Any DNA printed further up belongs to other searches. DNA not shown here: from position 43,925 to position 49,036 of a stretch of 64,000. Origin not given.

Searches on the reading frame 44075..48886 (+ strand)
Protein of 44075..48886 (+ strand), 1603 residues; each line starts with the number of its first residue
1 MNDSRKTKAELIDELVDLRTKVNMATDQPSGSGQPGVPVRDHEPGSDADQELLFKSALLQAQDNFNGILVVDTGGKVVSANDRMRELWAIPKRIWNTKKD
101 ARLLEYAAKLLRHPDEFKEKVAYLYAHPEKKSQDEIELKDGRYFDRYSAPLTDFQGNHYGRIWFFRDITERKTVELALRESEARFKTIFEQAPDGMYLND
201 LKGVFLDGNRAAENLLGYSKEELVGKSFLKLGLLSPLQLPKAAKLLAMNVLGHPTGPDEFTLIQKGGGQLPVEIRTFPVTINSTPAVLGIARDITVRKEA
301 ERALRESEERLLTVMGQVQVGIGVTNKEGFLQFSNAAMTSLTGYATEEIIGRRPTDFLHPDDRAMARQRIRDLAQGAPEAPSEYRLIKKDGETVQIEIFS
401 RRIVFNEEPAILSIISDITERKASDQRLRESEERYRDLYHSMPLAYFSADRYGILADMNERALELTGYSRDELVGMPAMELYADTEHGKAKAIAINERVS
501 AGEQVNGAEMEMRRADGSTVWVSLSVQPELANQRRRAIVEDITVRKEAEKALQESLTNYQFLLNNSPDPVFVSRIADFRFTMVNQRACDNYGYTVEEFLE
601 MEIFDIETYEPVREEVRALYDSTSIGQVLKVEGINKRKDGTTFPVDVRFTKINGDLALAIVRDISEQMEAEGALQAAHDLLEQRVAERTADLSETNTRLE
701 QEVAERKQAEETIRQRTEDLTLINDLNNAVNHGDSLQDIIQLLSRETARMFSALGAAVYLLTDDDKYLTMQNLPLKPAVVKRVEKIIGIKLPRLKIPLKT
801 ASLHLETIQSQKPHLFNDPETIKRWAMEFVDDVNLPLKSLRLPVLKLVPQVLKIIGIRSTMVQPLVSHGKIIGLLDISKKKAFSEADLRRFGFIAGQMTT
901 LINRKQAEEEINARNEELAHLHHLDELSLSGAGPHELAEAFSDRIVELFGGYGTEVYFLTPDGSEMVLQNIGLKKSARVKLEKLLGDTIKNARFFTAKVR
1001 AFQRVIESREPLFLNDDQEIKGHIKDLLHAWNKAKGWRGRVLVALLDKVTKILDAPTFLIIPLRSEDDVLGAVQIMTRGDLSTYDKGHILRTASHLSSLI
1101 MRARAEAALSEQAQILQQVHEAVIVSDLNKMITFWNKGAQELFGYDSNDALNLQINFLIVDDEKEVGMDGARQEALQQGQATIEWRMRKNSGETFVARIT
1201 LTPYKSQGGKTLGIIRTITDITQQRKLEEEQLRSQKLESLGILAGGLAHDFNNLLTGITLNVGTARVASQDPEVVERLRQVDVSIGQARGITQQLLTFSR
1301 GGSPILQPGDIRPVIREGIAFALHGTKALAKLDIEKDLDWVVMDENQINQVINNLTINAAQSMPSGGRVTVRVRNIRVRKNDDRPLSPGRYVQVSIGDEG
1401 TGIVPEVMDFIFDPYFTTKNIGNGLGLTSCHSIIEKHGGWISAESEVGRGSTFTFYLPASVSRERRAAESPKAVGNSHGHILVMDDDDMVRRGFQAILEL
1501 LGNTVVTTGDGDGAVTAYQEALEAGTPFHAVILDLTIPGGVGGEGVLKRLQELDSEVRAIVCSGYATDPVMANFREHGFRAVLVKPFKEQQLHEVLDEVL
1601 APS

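Call 41: find_homologous_proteins(query=window:44075-48886:+)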
Query window:44075-48886:+ (1603 aa): 7808 proteins with E <= 0.001 among 8000 candidates; the best 120 are listed.
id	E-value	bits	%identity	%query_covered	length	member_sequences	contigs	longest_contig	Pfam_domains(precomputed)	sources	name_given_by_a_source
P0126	0.0e+0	3574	100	100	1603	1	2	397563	PF13426.14,PF13188.14,PF13185.13,PF24820.2,PF00072.31,PF13596.13,PF08447.19,PF12860.14,PF01590.33,PF08448.17,PF02518.32,PF00989.32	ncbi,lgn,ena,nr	ncbi:MAG: PAS domain S-box protein [Candidatus Marinimicrobia bacterium]|nr:PAS domain S-box protein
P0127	4.2e-281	954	38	33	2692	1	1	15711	PF13426.14,PF13188.14,PF18095.8,PF24820.2,PF00512.32,PF00072.31,PF08447.19,PF12860.14,PF08448.17,PF02518.32,PF00989.32,PF14598.13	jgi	jgi:PAS domain S-box-containing protein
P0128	4.4e-234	798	38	31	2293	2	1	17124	PF08447.19,PF13426.14,PF13188.14,PF18095.8,PF12860.14,PF08448.17,PF02518.32,PF00512.32,PF00989.32,PF00072.31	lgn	-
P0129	8.9e-229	781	36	35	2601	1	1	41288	PF13596.13,PF08447.19,PF13426.14,PF13188.14,PF12860.14,PF08448.17,PF02518.32,PF00512.32,PF00989.32,PF00072.31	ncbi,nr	ncbi:MAG: PAS domain S-box protein [Dehalococcoidia bacterium]|nr:PAS domain S-box protein [Dehaloco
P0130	1.5e-222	760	45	23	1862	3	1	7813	PF13426.14,PF13188.14,PF13185.13,PF24820.2,PF00512.32,PF00072.31,PF08447.19,PF12860.14,PF08448.17,PF02518.32,PF00989.32,PF14598.13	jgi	jgi:PAS domain S-box-containing protein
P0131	2.8e-221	756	38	31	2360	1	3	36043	PF13426.14,PF13188.14,PF13185.13,PF24820.2,PF08348.19,PF00512.32,PF00072.31,PF13596.13,PF08447.19,PF12860.14,PF01590.33,PF08448.17,PF02518.32,PF00989.32,PF14598.13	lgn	-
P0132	6.3e-220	751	31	36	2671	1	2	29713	PF13426.14,PF13188.14,PF24820.2,PF24990.1,PF00072.31,PF13596.13,PF08447.19,PF12860.14,PF08448.17,PF02518.32,PF00989.32,PF14598.13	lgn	-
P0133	2.1e-218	746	47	24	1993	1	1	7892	PF13426.14,PF13188.14,PF13185.13,PF24820.2,PF08670.18,PF00512.32,PF00072.31,PF13596.13,PF08447.19,PF12860.14,PF08448.17,PF02518.32,PF00989.32,PF14598.13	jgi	jgi:PAS domain S-box-containing protein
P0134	1.5e-215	737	40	32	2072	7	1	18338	PF08447.19,PF13426.14,PF13188.14,PF12860.14,PF24820.2,PF10114.16,PF08448.17,PF02518.32,PF00512.32,PF00989.32,PF00072.31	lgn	-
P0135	3.9e-215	735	44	26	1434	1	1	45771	PF08447.19,PF13426.14,PF13188.14,PF12860.14,PF08448.17,PF02518.32,PF00512.32,PF00989.32,PF00072.31,PF14598.13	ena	-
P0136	8.3e-213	728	37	33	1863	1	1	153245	PF13426.14,PF13188.14,PF24820.2,PF00512.32,PF00072.31,PF13596.13,PF08447.19,PF12860.14,PF24000.2,PF08448.17,PF02518.32,PF00989.32,PF14598.13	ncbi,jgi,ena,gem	-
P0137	4.7e-209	715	38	31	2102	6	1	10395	PF13426.14,PF13188.14,PF13185.13,PF24820.2,PF08670.18,PF08348.19,PF00512.32,PF00072.31,PF13596.13,PF08447.19,PF12860.14,PF01590.33,PF08448.17,PF02518.32,PF00989.32,PF14598.13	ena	-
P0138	1.2e-208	714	42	28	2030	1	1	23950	PF08447.19,PF13426.14,PF13188.14,PF12860.14,PF08448.17,PF02518.32,PF00512.32,PF00989.32,PF00072.31,PF14598.13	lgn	-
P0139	4.4e-208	712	27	41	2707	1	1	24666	PF13426.14,PF13188.14,PF13185.13,PF24820.2,PF13492.13,PF00512.32,PF00072.31,PF13596.13,PF08447.19,PF12860.14,PF01590.33,PF08448.17,PF02518.32,PF00989.32,PF14598.13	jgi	jgi:PAS domain S-box-containing protein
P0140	3.0e-207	709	39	32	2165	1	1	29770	PF13426.14,PF13188.14,PF13185.13,PF24820.2,PF00512.32,PF00072.31,PF08447.19,PF12860.14,PF01590.33,PF08448.17,PF02518.32,PF00989.32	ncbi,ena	-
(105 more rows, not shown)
